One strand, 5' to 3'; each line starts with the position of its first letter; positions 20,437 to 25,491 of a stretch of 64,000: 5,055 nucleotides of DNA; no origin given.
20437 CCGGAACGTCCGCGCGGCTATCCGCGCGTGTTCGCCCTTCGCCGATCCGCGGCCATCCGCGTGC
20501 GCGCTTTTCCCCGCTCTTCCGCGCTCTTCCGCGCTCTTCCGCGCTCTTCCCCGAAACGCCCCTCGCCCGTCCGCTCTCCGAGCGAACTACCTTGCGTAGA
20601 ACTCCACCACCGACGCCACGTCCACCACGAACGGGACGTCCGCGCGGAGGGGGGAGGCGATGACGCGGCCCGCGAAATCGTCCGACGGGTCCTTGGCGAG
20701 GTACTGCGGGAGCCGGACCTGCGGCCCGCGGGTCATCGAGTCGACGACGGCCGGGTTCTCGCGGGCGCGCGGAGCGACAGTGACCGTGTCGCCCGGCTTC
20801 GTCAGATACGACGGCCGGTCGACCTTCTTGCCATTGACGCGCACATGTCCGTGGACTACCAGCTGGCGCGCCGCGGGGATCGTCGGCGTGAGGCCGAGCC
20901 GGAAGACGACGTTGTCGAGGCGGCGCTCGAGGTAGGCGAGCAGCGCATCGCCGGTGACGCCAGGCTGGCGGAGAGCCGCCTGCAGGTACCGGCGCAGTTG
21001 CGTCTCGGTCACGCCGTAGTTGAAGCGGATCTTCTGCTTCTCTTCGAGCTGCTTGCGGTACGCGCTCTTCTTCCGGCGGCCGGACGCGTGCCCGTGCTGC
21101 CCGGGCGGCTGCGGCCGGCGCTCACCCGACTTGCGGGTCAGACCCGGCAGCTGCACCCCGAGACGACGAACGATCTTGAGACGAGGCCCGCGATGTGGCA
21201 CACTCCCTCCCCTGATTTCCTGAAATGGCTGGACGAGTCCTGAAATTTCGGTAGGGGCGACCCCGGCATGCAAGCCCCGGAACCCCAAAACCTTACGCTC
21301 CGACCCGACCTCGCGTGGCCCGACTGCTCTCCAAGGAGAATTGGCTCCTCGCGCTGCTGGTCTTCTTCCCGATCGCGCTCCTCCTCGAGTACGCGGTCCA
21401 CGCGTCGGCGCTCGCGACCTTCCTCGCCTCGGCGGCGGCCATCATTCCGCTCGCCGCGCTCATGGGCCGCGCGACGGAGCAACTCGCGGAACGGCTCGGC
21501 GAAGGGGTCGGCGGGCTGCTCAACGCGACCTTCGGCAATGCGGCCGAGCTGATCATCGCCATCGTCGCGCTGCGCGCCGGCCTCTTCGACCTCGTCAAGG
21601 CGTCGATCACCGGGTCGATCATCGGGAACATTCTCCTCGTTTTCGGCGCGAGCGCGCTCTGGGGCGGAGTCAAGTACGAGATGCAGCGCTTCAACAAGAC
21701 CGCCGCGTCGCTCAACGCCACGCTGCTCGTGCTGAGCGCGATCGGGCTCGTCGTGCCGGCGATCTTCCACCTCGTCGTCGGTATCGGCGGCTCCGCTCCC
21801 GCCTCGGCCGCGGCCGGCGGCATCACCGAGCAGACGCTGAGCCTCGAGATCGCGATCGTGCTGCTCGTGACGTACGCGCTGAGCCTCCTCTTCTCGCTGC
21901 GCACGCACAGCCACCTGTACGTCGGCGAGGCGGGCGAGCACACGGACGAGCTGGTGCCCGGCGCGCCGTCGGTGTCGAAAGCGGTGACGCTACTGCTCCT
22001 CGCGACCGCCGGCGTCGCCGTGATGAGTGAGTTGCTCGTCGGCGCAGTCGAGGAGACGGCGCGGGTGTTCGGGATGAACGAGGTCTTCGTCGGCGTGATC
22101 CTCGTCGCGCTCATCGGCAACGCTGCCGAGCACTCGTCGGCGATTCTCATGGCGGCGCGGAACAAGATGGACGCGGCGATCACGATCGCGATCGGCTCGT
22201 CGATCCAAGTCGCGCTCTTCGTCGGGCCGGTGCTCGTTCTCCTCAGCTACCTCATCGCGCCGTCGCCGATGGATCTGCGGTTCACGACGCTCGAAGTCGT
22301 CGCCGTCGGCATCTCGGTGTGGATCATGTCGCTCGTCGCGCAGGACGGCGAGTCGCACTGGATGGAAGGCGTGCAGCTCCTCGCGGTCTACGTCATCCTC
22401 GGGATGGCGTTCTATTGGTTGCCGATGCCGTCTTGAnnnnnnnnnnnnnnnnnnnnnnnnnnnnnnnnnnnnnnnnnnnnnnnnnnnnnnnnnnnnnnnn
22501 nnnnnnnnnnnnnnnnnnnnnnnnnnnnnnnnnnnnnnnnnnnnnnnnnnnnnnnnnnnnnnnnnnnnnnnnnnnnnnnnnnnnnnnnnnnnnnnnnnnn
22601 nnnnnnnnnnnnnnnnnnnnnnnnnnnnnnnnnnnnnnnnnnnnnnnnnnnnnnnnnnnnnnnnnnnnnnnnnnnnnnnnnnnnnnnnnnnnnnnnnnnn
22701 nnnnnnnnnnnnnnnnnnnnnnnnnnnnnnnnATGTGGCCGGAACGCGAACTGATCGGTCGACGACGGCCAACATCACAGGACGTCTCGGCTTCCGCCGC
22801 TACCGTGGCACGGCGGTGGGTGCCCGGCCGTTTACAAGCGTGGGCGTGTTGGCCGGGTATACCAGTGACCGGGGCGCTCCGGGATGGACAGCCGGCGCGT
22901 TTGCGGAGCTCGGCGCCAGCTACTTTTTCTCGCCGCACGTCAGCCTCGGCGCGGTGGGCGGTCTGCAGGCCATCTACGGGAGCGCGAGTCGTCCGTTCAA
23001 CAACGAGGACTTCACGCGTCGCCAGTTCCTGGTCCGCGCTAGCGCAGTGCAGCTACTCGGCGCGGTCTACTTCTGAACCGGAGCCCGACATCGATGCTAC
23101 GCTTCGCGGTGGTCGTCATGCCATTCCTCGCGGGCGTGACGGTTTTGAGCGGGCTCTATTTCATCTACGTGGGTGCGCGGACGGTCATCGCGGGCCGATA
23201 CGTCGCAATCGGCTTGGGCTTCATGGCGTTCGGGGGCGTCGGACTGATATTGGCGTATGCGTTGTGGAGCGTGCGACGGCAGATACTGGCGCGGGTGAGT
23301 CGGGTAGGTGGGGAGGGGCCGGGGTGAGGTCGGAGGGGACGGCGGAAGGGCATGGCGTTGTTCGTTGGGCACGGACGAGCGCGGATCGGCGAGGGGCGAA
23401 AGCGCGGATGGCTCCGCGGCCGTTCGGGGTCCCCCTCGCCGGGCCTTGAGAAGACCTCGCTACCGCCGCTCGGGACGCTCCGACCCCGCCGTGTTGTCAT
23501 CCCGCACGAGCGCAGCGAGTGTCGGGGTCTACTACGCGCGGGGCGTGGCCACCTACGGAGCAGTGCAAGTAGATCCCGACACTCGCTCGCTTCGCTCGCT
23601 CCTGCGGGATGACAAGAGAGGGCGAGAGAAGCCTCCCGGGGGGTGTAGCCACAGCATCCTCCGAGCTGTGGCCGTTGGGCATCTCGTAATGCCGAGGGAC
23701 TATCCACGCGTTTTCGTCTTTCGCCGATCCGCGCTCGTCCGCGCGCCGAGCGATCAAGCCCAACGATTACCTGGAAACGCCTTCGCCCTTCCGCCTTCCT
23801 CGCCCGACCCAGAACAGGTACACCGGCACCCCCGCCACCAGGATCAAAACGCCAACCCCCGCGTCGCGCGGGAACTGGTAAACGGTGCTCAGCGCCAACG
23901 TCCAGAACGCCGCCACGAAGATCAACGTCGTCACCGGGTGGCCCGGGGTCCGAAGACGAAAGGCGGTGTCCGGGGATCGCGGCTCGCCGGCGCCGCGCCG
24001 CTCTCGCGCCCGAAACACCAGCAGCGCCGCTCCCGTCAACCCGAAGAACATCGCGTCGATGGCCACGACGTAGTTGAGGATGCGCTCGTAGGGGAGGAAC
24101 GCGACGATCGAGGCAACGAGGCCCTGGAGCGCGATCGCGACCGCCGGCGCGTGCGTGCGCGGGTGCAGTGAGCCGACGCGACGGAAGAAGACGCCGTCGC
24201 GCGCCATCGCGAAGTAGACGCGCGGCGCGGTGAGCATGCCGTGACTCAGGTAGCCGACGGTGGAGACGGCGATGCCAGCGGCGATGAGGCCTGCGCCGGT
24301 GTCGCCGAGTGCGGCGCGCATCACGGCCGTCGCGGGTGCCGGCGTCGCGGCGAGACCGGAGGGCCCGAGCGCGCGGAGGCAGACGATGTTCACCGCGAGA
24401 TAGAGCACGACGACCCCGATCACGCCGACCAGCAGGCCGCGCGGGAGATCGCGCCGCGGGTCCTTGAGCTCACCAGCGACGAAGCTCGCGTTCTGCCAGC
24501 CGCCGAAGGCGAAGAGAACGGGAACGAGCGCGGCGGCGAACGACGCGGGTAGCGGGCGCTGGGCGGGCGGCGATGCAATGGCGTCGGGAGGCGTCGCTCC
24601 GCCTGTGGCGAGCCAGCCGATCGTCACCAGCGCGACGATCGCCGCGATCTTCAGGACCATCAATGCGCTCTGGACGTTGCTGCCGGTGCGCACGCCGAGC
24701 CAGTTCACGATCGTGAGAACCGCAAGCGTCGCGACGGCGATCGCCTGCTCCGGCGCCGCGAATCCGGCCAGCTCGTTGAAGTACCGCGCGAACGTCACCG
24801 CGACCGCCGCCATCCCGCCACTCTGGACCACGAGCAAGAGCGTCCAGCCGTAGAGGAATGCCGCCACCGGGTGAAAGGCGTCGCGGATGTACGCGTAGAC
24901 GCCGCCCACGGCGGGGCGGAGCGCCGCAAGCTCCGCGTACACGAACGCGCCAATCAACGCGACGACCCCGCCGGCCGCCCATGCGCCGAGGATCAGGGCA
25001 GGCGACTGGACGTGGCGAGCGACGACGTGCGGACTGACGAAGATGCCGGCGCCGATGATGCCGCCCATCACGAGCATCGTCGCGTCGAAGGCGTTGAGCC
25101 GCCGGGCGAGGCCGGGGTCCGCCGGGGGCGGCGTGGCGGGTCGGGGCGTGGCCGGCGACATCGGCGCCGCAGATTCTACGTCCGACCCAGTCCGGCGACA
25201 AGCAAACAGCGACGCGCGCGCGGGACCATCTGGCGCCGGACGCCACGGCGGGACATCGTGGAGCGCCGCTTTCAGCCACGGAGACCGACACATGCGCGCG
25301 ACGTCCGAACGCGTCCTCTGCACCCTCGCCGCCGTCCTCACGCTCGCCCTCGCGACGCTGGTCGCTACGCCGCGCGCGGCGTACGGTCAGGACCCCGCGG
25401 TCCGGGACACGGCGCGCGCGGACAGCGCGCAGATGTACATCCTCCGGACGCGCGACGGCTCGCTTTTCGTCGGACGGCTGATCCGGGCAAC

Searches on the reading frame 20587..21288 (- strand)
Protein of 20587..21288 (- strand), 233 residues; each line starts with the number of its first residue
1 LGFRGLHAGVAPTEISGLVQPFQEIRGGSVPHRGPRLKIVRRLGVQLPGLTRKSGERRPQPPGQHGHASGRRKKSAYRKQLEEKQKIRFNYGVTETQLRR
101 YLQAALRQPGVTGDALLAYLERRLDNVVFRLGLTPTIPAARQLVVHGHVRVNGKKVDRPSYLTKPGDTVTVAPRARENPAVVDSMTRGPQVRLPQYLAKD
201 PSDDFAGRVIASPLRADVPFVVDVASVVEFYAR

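Call 73: search_protein_families(library=pfam, proteins=[window:20587-21288:-], max_evalue=0.001)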
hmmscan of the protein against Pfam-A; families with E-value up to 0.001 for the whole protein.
window:20587-21288:- (233 aa): 2 families
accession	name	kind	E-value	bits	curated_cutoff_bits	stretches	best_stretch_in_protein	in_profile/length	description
PF00163.24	Ribosomal_S4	-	1.1e-22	81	23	1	33-121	3-95/95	Ribosomal protein S4/S9 N-terminal domain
PF01479.30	S4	-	1.1e-18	67.1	22.8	1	122-169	1-48/48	S4 domain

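Call 85: find_homologous_proteins(query=window:20587-21288:-, max_evalue=1e-40)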
Query window:20587-21288:- (233 aa): 3110 proteins with E <= 1e-40 among 8000 candidates; the best 120 are listed.
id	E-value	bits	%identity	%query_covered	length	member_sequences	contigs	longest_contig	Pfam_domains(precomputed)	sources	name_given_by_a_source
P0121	2.2e-124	431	96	88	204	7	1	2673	PF00163.25,PF01479.31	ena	-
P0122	1.6e-123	429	96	88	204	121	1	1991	PF00163.25,PF01479.31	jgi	jgi:small subunit ribosomal protein S4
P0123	3.8e-119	414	91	88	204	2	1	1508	PF00163.25,PF01479.31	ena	-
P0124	3.0e-118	411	91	88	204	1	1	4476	PF00163.25,PF01479.31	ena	-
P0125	1.1e-117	409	91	88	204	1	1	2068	PF00163.25,PF01479.31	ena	-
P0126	5.7e-112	391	95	81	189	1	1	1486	PF00163.25,PF01479.31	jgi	jgi:small subunit ribosomal protein S4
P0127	2.2e-88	314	72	88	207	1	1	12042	PF00163.25,PF01479.31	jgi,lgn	jgi:small subunit ribosomal protein S4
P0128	2.2e-88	314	73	88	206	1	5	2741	PF00163.25,PF01479.31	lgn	-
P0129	7.0e-88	312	72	85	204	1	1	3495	PF00163.25,PF01479.31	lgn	-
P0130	5.1e-87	309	72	85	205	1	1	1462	PF00163.25,PF01479.31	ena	-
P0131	6.9e-87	309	72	85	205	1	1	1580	PF00163.25,PF01479.31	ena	-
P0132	1.9e-86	307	72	85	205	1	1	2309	PF00163.25,PF01479.31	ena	-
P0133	5.8e-86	306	70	86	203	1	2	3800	PF00163.25,PF01479.31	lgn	-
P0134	6.4e-86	305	69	88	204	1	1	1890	PF00163.25,PF01479.31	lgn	-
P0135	1.6e-85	304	72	85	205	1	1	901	PF00163.25,PF01479.31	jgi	jgi:small subunit ribosomal protein S4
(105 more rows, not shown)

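Call 86: find_encoding_contigs(protein=P0121, flank=10000, max_places=4)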
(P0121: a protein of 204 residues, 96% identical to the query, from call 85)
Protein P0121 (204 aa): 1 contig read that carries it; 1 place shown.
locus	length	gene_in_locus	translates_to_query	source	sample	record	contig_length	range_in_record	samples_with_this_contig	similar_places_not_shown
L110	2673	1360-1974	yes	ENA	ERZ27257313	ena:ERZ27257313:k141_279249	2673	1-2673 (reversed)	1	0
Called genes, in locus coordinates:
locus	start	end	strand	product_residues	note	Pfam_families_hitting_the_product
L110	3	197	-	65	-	?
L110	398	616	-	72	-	-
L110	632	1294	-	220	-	-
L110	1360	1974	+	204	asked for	PF00163:Ribosomal_S4, PF01479:S4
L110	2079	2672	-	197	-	?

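Call 87: find_encoding_contigs(protein=P0124, flank=10000, max_places=4)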
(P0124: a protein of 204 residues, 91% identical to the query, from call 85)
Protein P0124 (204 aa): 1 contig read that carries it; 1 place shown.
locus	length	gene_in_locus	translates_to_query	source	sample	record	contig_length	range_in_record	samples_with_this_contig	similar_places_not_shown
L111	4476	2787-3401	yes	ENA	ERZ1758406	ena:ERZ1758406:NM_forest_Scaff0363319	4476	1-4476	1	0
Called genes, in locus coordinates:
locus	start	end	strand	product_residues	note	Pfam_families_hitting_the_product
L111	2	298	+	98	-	?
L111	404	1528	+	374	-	PF00581:Rhodanese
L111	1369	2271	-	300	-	-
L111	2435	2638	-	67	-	-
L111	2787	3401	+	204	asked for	PF00163:Ribosomal_S4, PF01479:S4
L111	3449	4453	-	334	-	PF04389:Peptidase_M28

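Call 90: find_encoding_contigs(protein=P0122, flank=10000, max_places=10)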
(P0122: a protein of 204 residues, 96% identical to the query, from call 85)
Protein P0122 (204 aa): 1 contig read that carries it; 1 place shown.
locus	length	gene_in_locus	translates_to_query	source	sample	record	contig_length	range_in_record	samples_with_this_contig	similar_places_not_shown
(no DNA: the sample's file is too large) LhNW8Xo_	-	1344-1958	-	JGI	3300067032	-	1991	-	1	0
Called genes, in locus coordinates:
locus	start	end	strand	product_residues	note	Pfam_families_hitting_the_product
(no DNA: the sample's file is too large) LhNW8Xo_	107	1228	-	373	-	PF01699:Na_Ca_ex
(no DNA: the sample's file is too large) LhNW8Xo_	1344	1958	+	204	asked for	PF00163:Ribosomal_S4, PF01479:S4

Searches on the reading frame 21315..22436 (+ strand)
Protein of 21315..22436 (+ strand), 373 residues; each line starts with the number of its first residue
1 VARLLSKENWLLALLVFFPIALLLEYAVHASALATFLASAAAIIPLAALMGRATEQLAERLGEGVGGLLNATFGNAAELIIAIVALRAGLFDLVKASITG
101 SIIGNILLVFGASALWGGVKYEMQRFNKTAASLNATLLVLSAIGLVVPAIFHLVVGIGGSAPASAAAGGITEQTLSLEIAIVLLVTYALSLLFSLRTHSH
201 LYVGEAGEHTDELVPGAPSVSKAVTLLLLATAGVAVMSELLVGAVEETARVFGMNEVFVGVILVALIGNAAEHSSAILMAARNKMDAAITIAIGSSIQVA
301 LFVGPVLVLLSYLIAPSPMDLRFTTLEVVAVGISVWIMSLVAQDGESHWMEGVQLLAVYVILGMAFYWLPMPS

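Call 73: search_protein_families(library=pfam, proteins=[window:21315-22436:+], max_evalue=0.001)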
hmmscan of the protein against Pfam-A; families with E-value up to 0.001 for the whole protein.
window:21315-22436:+ (373 aa): 1 family
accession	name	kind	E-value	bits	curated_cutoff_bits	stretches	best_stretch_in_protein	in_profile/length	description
PF01699.29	Na_Ca_ex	-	4.3e-40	137.6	24.9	2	223-365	2-148/151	Sodium/calcium exchanger protein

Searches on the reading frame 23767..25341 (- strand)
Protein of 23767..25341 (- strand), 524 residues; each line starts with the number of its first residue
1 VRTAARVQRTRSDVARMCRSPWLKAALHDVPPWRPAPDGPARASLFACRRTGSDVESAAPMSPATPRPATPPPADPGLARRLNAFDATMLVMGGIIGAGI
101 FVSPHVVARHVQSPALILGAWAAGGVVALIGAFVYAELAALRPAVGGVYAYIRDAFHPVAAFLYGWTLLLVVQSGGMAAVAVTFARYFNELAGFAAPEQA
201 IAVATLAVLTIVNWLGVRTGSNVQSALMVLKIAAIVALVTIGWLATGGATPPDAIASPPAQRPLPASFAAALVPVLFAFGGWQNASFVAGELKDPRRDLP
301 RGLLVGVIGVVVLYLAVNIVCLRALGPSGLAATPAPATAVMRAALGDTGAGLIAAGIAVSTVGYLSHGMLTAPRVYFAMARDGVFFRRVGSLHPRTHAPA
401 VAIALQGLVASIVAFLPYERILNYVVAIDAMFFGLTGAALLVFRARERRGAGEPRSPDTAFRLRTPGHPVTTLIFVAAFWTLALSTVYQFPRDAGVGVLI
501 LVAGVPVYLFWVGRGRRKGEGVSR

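Call 73: search_protein_families(library=pfam, proteins=[window:23767-25341:-], max_evalue=0.001)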
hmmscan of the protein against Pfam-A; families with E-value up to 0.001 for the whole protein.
window:23767-25341:- (524 aa): 3 families
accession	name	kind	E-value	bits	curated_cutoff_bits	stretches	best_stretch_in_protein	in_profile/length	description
PF13520.12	AA_permease_2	-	3.7e-55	188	27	1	82-492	1-408/427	Amino acid permease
PF00324.27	AA_permease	-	2.4e-38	132.5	24.6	1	87-488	2-422/470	Amino acid permease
PF03222.19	Trp_Tyr_perm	-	5.9e-05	22.8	22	1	84-323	5-240/393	Tryptophan/tyrosine permease family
